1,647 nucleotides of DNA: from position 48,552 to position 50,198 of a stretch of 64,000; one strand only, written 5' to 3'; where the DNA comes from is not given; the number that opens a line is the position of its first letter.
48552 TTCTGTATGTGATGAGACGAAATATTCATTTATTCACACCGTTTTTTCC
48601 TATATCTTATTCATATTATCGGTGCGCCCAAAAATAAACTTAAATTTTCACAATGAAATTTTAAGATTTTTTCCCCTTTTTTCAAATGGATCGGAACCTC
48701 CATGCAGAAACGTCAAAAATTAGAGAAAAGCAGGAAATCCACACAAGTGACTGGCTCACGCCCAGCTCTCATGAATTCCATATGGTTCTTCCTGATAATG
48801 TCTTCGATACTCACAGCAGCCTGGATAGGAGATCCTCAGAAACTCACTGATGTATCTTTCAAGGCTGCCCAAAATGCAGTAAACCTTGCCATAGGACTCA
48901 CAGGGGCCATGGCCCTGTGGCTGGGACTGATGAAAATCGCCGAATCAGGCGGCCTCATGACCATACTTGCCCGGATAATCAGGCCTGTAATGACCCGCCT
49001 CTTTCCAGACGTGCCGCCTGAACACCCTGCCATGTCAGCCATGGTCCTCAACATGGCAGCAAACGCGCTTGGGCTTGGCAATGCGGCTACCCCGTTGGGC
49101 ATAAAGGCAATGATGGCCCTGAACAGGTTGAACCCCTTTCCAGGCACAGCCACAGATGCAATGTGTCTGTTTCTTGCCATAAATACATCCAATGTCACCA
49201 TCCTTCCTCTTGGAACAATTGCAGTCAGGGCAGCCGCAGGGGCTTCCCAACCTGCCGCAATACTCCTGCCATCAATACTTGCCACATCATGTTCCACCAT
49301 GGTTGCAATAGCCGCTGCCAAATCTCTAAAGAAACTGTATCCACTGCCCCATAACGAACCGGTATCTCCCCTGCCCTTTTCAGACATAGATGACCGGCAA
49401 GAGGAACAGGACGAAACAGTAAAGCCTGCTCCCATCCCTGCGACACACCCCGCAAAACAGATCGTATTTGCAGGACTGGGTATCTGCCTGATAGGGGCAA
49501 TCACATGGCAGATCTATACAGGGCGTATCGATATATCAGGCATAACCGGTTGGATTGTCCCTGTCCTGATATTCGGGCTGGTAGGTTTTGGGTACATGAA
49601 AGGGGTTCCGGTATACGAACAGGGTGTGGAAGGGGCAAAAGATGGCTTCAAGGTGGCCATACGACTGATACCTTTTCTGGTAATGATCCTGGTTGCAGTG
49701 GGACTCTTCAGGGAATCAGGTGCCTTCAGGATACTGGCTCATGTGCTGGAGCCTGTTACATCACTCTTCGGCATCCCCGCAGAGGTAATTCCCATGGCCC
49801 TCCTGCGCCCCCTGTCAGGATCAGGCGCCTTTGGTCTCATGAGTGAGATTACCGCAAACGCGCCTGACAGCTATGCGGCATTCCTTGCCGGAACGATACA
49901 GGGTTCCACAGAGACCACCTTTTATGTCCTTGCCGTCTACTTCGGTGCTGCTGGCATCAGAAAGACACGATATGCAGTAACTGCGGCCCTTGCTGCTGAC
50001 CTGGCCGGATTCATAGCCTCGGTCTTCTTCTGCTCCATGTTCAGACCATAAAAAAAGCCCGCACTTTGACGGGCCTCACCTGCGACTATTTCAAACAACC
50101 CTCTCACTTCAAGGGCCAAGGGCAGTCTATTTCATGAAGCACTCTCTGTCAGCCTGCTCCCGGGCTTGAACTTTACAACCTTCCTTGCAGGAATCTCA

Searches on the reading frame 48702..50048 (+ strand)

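Call 46: search_protein_families(library=pfam, proteins=[window:48702-50048:+], max_evalue=0.00001)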
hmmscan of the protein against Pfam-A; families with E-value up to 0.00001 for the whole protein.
window:48702-50048:+ (449 aa): 1 family
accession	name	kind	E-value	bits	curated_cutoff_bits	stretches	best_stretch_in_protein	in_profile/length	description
PF07670.19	Gate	-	2.7e-16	60.3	29.6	2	64-170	2-96/104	Nucleoside recognition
